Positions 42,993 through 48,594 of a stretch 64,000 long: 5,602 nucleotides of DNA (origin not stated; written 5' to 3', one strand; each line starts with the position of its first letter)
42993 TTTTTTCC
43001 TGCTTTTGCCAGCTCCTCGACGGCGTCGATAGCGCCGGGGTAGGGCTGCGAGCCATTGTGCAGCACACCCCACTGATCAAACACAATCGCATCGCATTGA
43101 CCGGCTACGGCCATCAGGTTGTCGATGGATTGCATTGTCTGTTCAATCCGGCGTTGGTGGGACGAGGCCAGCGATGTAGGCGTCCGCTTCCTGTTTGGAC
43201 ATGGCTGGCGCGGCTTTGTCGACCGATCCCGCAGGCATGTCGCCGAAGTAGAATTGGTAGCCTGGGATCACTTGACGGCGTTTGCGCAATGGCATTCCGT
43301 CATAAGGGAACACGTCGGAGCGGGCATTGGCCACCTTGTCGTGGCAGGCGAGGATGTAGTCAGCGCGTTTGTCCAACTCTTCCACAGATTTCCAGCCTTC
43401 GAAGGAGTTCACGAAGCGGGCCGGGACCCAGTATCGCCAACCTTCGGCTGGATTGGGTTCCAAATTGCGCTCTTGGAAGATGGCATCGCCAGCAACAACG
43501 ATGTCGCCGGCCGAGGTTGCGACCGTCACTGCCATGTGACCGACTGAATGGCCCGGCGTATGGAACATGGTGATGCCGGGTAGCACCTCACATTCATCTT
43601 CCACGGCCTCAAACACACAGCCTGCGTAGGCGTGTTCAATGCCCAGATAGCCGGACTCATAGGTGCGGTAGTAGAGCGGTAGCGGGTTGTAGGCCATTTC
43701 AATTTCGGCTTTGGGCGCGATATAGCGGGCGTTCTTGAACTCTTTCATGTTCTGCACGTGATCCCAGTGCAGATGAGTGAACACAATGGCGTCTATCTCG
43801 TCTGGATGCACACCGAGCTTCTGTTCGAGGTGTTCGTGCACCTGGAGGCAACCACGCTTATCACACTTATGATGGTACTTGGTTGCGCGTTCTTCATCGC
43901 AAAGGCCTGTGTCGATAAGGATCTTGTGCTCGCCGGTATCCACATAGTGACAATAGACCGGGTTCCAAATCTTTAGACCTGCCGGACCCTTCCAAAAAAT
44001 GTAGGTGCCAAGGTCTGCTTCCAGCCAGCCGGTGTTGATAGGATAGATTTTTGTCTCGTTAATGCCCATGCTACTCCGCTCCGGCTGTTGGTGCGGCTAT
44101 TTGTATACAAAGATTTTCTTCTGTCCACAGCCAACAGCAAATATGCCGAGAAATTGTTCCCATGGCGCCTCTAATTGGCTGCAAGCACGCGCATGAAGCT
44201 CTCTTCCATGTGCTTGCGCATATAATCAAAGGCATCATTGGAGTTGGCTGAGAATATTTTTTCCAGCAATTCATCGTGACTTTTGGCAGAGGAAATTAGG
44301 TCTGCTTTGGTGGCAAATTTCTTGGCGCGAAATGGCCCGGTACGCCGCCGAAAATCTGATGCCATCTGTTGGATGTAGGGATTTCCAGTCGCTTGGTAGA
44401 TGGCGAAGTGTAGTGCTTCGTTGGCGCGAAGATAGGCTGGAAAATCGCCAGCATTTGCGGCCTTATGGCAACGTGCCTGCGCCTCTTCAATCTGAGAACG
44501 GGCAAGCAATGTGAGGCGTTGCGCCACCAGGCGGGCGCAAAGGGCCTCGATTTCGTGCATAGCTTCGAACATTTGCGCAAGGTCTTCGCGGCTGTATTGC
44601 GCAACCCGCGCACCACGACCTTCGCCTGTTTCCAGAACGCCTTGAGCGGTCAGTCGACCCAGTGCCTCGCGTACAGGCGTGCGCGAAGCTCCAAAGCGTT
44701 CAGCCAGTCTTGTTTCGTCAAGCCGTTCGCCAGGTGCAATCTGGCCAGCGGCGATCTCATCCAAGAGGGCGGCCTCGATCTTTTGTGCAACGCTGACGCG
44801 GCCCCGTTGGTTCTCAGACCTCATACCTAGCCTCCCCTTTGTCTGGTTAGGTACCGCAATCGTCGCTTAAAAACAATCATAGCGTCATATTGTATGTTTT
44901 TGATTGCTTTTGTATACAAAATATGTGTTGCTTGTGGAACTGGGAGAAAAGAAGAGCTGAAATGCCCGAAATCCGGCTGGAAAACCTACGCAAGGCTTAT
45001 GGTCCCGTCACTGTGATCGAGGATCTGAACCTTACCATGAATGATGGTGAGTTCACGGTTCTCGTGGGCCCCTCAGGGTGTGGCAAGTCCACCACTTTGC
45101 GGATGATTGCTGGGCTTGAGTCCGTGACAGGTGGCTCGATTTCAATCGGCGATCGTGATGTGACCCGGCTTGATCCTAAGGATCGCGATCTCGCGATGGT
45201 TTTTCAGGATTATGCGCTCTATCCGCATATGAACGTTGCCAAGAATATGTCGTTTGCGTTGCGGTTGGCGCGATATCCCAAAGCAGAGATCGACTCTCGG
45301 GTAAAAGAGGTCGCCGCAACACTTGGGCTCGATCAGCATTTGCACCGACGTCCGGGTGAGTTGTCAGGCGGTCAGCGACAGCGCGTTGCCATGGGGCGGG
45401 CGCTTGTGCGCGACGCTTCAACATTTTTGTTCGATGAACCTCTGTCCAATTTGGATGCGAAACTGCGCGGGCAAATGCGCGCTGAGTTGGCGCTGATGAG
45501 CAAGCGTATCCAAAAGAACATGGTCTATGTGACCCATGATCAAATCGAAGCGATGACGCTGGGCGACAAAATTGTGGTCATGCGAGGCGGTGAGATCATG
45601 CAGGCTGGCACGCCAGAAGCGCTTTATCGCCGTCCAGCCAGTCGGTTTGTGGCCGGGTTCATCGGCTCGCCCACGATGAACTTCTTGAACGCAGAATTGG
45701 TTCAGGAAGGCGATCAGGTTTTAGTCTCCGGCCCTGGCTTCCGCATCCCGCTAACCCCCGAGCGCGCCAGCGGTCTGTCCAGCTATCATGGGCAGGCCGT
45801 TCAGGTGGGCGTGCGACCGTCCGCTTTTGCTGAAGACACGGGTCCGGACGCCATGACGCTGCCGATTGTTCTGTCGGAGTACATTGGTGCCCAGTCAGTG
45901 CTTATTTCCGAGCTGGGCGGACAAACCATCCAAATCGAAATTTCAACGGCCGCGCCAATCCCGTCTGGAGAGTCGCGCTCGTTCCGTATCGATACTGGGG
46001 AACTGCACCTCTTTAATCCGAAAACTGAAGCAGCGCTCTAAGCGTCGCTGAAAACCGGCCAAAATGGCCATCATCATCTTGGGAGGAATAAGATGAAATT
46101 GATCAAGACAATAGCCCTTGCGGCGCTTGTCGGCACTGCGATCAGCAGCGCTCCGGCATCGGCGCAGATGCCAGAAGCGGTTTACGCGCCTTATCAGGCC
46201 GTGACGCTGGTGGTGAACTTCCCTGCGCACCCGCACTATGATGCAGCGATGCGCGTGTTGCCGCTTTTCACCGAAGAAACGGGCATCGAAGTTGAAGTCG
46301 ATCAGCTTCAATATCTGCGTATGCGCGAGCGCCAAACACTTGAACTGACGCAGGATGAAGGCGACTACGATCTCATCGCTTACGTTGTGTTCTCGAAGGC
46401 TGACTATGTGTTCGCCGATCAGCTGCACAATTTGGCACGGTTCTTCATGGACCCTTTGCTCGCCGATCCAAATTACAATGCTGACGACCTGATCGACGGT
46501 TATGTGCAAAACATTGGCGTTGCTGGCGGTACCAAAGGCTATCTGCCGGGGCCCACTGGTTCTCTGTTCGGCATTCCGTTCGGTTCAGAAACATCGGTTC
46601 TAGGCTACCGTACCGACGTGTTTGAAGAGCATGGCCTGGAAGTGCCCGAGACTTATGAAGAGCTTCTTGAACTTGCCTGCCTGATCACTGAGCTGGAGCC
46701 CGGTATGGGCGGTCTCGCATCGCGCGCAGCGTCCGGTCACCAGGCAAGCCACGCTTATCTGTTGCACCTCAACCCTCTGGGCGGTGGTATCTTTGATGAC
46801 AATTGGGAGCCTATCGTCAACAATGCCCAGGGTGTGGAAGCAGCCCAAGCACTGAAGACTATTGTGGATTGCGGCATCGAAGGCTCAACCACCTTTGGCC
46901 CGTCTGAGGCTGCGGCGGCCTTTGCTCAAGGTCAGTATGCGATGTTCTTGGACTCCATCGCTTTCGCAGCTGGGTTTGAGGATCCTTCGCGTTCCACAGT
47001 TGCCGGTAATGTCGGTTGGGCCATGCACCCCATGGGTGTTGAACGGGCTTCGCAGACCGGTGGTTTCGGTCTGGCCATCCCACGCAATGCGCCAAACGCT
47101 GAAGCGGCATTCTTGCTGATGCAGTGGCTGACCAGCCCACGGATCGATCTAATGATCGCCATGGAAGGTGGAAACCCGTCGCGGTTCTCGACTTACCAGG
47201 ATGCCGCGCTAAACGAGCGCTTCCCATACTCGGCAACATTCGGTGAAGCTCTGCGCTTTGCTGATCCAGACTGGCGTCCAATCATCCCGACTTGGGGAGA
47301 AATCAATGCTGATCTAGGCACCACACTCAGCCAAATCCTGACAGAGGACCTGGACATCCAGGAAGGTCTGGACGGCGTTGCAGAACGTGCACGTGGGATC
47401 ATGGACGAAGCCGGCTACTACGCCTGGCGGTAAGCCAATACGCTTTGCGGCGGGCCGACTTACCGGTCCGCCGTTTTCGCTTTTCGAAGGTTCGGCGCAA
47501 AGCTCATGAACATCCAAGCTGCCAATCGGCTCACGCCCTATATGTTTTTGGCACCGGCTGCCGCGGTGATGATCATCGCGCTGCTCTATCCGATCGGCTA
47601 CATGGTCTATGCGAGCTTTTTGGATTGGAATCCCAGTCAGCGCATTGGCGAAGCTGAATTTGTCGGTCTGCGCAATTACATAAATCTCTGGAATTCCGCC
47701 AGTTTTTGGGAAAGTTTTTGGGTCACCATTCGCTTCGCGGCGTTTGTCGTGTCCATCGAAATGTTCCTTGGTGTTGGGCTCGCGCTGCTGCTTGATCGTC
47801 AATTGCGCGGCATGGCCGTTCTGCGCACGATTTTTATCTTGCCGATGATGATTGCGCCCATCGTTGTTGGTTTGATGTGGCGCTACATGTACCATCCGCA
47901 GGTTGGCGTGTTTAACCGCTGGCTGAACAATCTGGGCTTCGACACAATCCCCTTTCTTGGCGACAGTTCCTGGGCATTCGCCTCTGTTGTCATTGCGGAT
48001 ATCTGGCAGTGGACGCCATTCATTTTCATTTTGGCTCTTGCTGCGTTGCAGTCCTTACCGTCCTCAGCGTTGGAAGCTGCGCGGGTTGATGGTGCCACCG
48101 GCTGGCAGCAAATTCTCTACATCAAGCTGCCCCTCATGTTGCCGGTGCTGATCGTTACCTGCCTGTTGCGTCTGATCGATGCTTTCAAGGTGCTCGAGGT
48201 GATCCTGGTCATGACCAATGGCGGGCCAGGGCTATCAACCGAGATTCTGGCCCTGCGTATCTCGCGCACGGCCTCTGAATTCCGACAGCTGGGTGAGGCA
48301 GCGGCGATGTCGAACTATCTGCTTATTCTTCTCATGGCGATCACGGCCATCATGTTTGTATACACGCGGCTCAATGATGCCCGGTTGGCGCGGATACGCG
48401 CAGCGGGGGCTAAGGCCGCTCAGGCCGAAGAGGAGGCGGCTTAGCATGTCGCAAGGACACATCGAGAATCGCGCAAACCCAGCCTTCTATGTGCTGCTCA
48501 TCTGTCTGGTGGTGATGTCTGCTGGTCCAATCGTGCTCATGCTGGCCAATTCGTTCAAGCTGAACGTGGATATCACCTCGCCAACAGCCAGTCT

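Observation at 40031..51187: Orphan GntR carbohydrate regulon with an enzyme set matching no pathway I recognise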

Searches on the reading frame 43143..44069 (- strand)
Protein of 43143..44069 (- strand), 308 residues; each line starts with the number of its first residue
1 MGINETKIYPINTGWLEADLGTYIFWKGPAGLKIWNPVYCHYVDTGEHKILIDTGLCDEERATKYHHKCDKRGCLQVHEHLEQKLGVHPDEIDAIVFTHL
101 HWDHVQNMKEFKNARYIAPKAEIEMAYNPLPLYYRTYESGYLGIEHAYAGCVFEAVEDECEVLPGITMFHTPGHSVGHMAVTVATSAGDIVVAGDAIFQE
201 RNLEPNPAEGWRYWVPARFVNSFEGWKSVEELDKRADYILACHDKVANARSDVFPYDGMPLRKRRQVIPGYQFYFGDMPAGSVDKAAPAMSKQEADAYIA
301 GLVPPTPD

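Call 3: search_protein_families(library=pfam, proteins=[window:43143-44069:-])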
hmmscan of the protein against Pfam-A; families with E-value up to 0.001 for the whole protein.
window:43143-44069:- (308 aa): 2 families
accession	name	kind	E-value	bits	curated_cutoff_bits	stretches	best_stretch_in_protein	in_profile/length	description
PF00753.33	Lactamase_B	-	4.6e-20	72.8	22.7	1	35-207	3-161/196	Metallo-beta-lactamase superfamily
PF12706.13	Lactamase_B_2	-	3.4e-05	24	27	1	50-113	3-52/200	Beta-lactamase superfamily domain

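Call 4: search_protein_families(library=ncbifam, proteins=[window:43143-44069:-])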
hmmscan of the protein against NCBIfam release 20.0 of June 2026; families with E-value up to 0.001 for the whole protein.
window:43143-44069:- (308 aa): 12 families
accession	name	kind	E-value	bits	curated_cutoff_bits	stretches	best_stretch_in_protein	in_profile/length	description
NF047925.1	pyridox_lacton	equivalog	5.2e-26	92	325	1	4-244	2-253/268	4-pyridoxolactonase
NF045699.1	AHLLactAiiA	equivalog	6.5e-21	74.6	375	1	26-255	22-248/251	quorum-quenching N-acyl homoserine lactonase AiiA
NF047919.1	lactonase_YtnP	equivalog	2.6e-16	59.6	425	1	42-194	51-207/274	YtnP family quorum-quenching lactonase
NF047976.1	lactonase_AhlS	equivalog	3.3e-13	49.4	475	1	36-206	41-224/276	AhlS family quorum-quenching N-acyl homoserine lactonase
NF045700.1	AHLLactAttM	equivalog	6.3e-13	48.8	390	1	83-199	85-204/257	AttM family quorum-quenching N-acyl homoserine lactonase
NF047979.1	lactonase_AidB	equivalog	1.8e-12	47.1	360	1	83-213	85-223/271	AidB family quorum-quenching N-acyl homoserine lactonase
NF033105.1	bla_subclass_B3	equivalog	4.4e-05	22.9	240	1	76-186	47-158/257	subclass B3 metallo-beta-lactamase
TIGR03413.1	GSH_gloB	equivalog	6.1e-05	22.5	200.8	0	85-115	37-67/248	hydroxyacylglutathione hydrolase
NF000469.2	CAR_gen_B3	exception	0.00028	20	500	0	83-122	104-146/311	CAR family subclass B3 metallo-beta-lactamase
NF012229.1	bla_class_B_core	domain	0.00044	20.4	100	0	42-183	19-138/139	metallo-beta-lactamase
TIGR03675.1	arCOG00543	equivalog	0.00049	18.5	580.2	0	40-107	190-244/631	beta-CASP ribonuclease aCPSF1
NF058524.1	6A-MBL_enzyme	equivalog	0.00078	18.7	220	0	48-111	18-76/346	anti-phage 6A-MBL system MBL-fold protein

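Call 18: search_solved_structures(query=window:43143-44069:-, max_evalue=0.001)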
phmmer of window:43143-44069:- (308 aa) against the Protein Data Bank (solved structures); distinct sequences matched with E-value up to 0.001: 30.
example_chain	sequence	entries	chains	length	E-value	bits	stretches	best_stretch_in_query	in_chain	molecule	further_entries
3aj3_A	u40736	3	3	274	1.3e-20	77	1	4-231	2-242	4-pyridoxolactonase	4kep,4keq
4j5f_A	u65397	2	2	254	9.2e-17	64.3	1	34-244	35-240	N-acyl homoserine lactonase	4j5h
5eht_A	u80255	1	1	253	1.2e-15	60.7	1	34-244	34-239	N-acyl homoserine lactonase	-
2br6_A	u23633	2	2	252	2e-15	59.9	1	34-244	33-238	AIIA-LIKE PROTEIN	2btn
3dha_A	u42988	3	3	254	2.2e-15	59.8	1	34-244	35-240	N-Acyl Homoserine Lactone Hydrolase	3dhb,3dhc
2a7m_A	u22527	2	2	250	2.3e-15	59.8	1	34-244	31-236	N-acyl homoserine lactone hydrolase | N-acyl homoserine lactonase AiiA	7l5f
5eh9_A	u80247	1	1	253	2.6e-15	59.6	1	34-244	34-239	N-acyl homoserine lactonase AiiA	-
7y7u_A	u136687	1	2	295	2.3e-11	46.6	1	36-199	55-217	MBL fold metallo-hydrolase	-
8x78_L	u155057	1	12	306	4.9e-09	39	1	46-116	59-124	Glyoxylase, beta-lactamase superfamily II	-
1ztc_A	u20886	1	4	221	2.3e-08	36.8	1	79-196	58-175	hypothetical protein TM0894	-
4le6_A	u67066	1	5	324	1.2e-07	34.4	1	36-198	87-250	Organophosphorus hydrolase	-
3esh_A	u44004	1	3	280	1.4e-07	34.1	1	37-198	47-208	Protein similar to metal-dependent hydrolase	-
4o98_A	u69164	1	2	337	5.9e-07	32.1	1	37-214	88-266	organophosphorus hydrolase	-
6cgy_A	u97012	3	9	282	6.4e-07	32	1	35-227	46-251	Beta-lactamase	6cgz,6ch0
9b2j_A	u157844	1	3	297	3.6e-06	29.5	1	37-206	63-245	quorum-quenching N-acyl-homoserine lactonase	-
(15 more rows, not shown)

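Call 39: search_dna_similar(query=window:43143-44069:-, collection=plasmids, mode=protein, max_rows=30, max_evalue=1e-30)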
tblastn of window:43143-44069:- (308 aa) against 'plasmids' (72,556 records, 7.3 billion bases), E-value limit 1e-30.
No match.

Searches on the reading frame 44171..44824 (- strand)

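Call 3: search_protein_families(library=pfam, proteins=[window:44171-44824:-])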
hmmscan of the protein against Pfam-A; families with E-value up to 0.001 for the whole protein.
window:44171-44824:- (217 aa): 2 families
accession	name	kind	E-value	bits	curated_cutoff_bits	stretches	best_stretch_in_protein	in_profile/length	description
PF07729.17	FCD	-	2.6e-24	86.5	24.3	1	84-207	1-124/125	FCD domain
PF00392.27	GntR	-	1.7e-17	63.3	27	1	13-74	2-64/64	Bacterial regulatory proteins, gntR family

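Call 4: search_protein_families(library=ncbifam, proteins=[window:44171-44824:-])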
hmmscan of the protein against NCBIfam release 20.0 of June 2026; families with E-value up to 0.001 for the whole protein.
window:44171-44824:- (217 aa): 25 families
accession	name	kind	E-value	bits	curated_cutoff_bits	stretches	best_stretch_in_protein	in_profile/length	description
TIGR03338.1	phnR_burk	equivalog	2.4e-25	89.4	271.5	1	14-212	14-212/212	phosphonate utilization associated transcriptional regulator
NF008504.0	PRK11414.1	equivalog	1.3e-18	67.6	225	1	7-166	7-166/221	GntR family transcriptional regulator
NF008576.0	PRK11534.1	equivalog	2.3e-14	53.6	218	1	20-206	16-210/225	DNA-binding transcriptional regulator CsiR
NF003011.0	PRK03837.1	subfamily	3.9e-14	52.9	260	2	9-89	11-92/241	transcriptional regulator NanR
TIGR02018.2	his_ut_repres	equivalog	2.5e-12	46.6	220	1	14-119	2-109/226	histidine utilization transcriptional repressor HutC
NF007741.0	PRK10421.1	equivalog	4.1e-12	46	311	1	12-207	8-227/262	transcriptional regulator LldR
TIGR02325.1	C_P_lyase_phnF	equivalog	1.3e-10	41.2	156.8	1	9-76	6-74/238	phosphonate metabolism transcriptional regulator PhnF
NF007442.0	PRK09990.1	equivalog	2.4e-09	37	301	1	11-149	14-167/256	transcriptional regulator GlcC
NF007001.0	PRK09464.1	equivalog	3.3e-09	36.7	330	1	12-156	11-171/254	pyruvate dehydrogenase complex transcriptional repressor PdhR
NF052282.1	PLP_TF_PdxR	equivalog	4.5e-08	32.6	320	1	13-85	3-76/448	MocR-like pyridoxine biosynthesis transcription factor PdxR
NF052441.1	TransRegRv0792c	equivalog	1.8e-07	30.7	400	1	6-113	11-117/260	Rv0792c family HTH-type transcriptional regulator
TIGR02812.1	fadR_gamma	equivalog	5.9e-07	29.4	249.2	1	20-114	15-109/235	fatty acid metabolism transcriptional regulator FadR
TIGR02404.1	trehalos_R_Bsub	equivalog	7.8e-07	29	211.95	1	14-79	3-69/233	trehalose operon repressor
NF003444.0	PRK04984.1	equivalog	1.3e-06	28.1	189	1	20-112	16-108/239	fatty acid metabolism transcriptional regulator FadR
NF052290.2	MocR_like_YczR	exception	2e-06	26.8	487.4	1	10-104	18-117/458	MocR-like transcription factor YczR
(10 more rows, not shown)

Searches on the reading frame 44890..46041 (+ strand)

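Call 3: search_protein_families(library=pfam, proteins=[window:44890-46041:+])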
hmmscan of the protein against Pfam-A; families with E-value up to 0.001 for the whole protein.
window:44890-46041:+ (383 aa): 4 families
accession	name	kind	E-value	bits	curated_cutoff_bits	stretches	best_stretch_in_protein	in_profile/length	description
PF00005.33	ABC_tran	-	1.8e-32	113.2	25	1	44-185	2-136/137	ABC transporter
PF17912.7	OB_MalK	-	8.1e-13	49.5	27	1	259-310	1-50/53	MalK OB fold domain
PF02463.25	SMC_N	-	0.00012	22.1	40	0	150-223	135-206/220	RecF/RecN/SMC N terminal domain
PF13304.12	AAA_21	-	0.00038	21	27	0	55-95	1-53/304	AAA domain, putative AbiEii toxin, Type IV TA system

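Call 4: search_protein_families(library=ncbifam, proteins=[window:44890-46041:+])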
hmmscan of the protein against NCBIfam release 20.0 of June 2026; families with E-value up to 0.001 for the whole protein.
window:44890-46041:+ (383 aa): 186 families (the best 25 are shown)
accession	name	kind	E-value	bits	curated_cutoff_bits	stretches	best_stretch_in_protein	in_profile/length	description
NF008653.0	PRK11650.1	subfamily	9.1e-133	442.7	432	1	25-380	1-352/357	sn-glycerol-3-phosphate ABC transporter ATP-binding protein UgpC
NF008233.0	PRK11000.1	equivalog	4e-110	368.1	568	1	25-344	1-320/369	maltose/maltodextrin ABC transporter ATP-binding protein MalK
NF006987.0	PRK09452.1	equivalog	3.5e-88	295.9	482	1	20-280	10-268/378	spermidine/putrescine ABC transporter ATP-binding protein PotA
TIGR03265.1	PhnT2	equivalog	6e-88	295.4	457.7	1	26-354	3-327/353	putative 2-aminoethylphosphonate ABC transporter ATP-binding protein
NF008513.0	PRK11432.1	equivalog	9e-84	281.4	496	1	28-354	7-325/351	ferric ABC transporter ATP-binding protein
NF040933.2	ABC_arch_GlcV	equivalog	3.1e-81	273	450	1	27-375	2-357/357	glucose ABC transporter ATP-binding protein GlcV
TIGR03258.1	PhnT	equivalog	1.1e-80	271.4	499.15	1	27-360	8-341/359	2-aminoethylphosphonate ABC transport system ATP-binding subunit PhnT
TIGR01187.1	potA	subfamily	1.2e-80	271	355.6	1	58-312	1-251/325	polyamine ABC transporter ATP-binding protein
NF043075.1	MMSYN1_0197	equivalog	5.2e-79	265.6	550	1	28-273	3-246/341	spermidine/putrescine ABC transporter ATP-binding protein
NF008621.0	PRK11607.1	equivalog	1.1e-74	251.6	613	1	20-312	12-301/377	putrescine ABC transporter ATP-binding subunit PotG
TIGR00968.1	3a0106s01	subfamily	2.2e-73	246.7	342.75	1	28-260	1-233/237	sulfate ABC transporter ATP-binding protein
NF040840.2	tungstate_WtpC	equivalog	1.2e-68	232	440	1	28-310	2-273/347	tungstate ABC transporter ATP-binding protein WtpC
NF008105.0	PRK10851.1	equivalog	4.8e-66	222.9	502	1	28-290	3-265/362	sulfate/thiosulfate ABC transporter ATP-binding protein CysA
TIGR01186.1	proV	subfamily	9.1e-61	206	326.6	1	38-261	4-233/363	betaine/proline/choline family ABC transporter ATP-binding protein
TIGR03415.1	ABC_choXWV_ATP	equivalog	1.1e-57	195.8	483.75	1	32-267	29-275/382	choline ABC transporter ATP-binding protein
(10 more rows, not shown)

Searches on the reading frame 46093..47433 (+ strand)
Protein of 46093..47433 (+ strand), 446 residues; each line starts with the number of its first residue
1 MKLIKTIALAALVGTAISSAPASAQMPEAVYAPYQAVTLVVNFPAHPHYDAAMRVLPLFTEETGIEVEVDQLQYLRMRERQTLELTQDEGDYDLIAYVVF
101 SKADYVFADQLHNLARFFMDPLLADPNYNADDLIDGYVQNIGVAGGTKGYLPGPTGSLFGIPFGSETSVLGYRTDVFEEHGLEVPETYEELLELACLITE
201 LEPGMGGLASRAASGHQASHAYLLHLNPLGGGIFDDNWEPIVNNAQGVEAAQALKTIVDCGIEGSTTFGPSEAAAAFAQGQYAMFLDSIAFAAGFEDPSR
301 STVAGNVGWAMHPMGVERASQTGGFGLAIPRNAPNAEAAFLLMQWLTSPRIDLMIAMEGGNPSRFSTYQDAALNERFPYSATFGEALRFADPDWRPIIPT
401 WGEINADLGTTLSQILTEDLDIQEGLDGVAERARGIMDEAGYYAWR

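Call 3: search_protein_families(library=pfam, proteins=[window:46093-47433:+])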
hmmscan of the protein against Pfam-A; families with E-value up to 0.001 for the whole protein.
window:46093-47433:+ (446 aa): 2 families
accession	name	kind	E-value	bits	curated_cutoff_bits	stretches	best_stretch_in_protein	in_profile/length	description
PF01547.30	SBP_bac_1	-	3.7e-35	122.8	26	1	51-349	9-303/307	Bacterial extracellular solute-binding protein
PF13416.11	SBP_bac_8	-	3.5e-23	83.2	27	1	59-360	6-258/279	Bacterial extracellular solute-binding protein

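Call 4: search_protein_families(library=ncbifam, proteins=[window:46093-47433:+])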
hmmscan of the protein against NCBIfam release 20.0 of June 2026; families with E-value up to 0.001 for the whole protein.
window:46093-47433:+ (446 aa): 0 families

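Call 17: search_solved_structures(query=window:46093-47433:+, max_evalue=0.001)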
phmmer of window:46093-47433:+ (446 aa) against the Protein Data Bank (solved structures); distinct sequences matched with E-value up to 0.001: 39.
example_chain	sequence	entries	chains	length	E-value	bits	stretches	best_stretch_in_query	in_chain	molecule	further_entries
5iai_A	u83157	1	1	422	8.5e-32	113.8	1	33-433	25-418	Sugar ABC transporter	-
4rya_A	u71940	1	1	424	3.8e-24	88.6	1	59-399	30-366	ABC transporter substrate binding protein (Sorbitol)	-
6dtq_A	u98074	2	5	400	3.9e-21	78.6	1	155-436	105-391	maltose-binding protein MalE3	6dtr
5ysb_A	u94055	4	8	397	5.2e-20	75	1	57-437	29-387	Lin1841 protein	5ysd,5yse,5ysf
1eu8_A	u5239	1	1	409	3e-17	65.8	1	155-435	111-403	TREHALOSE/MALTOSE BINDING PROTEIN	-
5ci5_A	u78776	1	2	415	3.4e-17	65.7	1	159-436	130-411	Extracellular solute-binding protein family 1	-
7nbz_A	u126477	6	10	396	2.1e-13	53.2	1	155-437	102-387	Sulfoquinovosyl binding protein | Sulfoquinovosyl glycerol-binding protein SmoF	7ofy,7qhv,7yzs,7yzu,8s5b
3jzj_A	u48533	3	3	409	4.1e-11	45.6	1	156-370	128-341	Acarbose/maltose binding protein GacH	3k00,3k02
3k01_A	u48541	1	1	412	4.1e-11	45.6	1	156-370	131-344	Acarbose/maltose binding protein GacH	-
7c1b_A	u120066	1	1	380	1.2e-08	37.5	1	156-436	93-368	Sugar ABC transporter, periplasmic sugar-binding protein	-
7c16_A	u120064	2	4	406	1.5e-08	37.2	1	156-436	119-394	Sugar ABC transporter, periplasmic sugar-binding protein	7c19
7c0v_A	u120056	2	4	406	2.6e-08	36.4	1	156-436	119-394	Sugar ABC transporter, periplasmic sugar-binding protein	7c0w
7c0y_A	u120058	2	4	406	2.8e-08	36.3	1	156-436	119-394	Sugar ABC transporter, periplasmic sugar-binding protein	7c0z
7c14_A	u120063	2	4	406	3.1e-08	36.1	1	156-436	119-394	Sugar ABC transporter, periplasmic sugar-binding protein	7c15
7c0x_A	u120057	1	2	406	4.9e-08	35.5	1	156-436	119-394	Sugar ABC transporter, periplasmic sugar-binding protein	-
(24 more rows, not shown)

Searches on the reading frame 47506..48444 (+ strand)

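Call 3: search_protein_families(library=pfam, proteins=[window:47506-48444:+])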
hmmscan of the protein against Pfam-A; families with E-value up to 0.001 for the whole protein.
window:47506-48444:+ (312 aa): 1 family
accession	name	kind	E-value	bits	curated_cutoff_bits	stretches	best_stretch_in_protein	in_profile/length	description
PF00528.27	BPD_transp_1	-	1.2e-16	61.4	26.4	1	88-293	4-181/184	Binding-protein-dependent transport system inner membrane component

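Call 4: search_protein_families(library=ncbifam, proteins=[window:47506-48444:+])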
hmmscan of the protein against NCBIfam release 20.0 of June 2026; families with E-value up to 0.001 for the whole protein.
window:47506-48444:+ (312 aa): 20 families
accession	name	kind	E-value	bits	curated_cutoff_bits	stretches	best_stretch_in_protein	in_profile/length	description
NF007852.0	PRK10561.1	equivalog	2.6e-42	145.7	335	1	7-287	10-288/295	sn-glycerol-3-phosphate ABC transporter permease UgpA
NF040931.1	ABC_arch_GlcT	equivalog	2.9e-29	102.6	360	1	20-282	6-265/278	glucose ABC transporter permease GlcT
NF008232.0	PRK10999.1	equivalog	2.7e-18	66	392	1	52-281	264-509/520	maltose ABC transporter permease MalF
TIGR02141.1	modB_ABC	equivalog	1.8e-15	57.1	182.6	1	72-287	1-204/208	molybdate ABC transporter permease subunit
TIGR00969.1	3a0106s02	subfamily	1.1e-14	54.6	240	1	53-281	45-262/272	sulfate ABC transporter permease subunit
TIGR02140.1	permease_CysW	equivalog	1.9e-14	53.8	329.1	1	53-282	31-252/261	sulfate ABC transporter permease subunit CysW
NF011624.0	PRK15050.1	equivalog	2e-14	53.4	247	1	4-279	17-278/297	2-aminoethylphosphonate ABC transporter permease subunit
TIGR03262.1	PhnU2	equivalog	8.2e-14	51.1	593.25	1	15-285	7-255/546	putative 2-aminoethylphosphonate ABC transporter permease subunit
TIGR01581.1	Mo_ABC_porter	hypoth_equivalog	4.3e-12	46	210.3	1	66-283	18-222/225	ABC transporter permease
TIGR03226.1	PhnU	equivalog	1.3e-11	44.6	283.45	1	4-269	35-286/311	2-aminoethylphosphonate ABC transporter permease subunit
NF007044.0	PRK09497.1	equivalog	1.7e-10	40.8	348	1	21-290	18-275/285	spermidine/putrescine ABC transporter permease PotB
NF008620.0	PRK11602.1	equivalog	3.2e-10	39.7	442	1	62-284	57-268/291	sulfate/thiosulfate ABC transporter permease CysW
TIGR02139.1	permease_CysT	equivalog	1.4e-08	34.7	246.1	1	49-282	30-254/265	sulfate ABC transporter permease subunit CysT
NF008208.0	PRK10971.1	equivalog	2.6e-07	30.4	415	1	58-290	47-271/277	sulfate/thiosulfate ABC transporter permease CysT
NF007047.0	PRK09500.1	equivalog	2.7e-07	30.5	326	1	21-277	12-242/257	spermidine/putrescine ABC transporter permease PotC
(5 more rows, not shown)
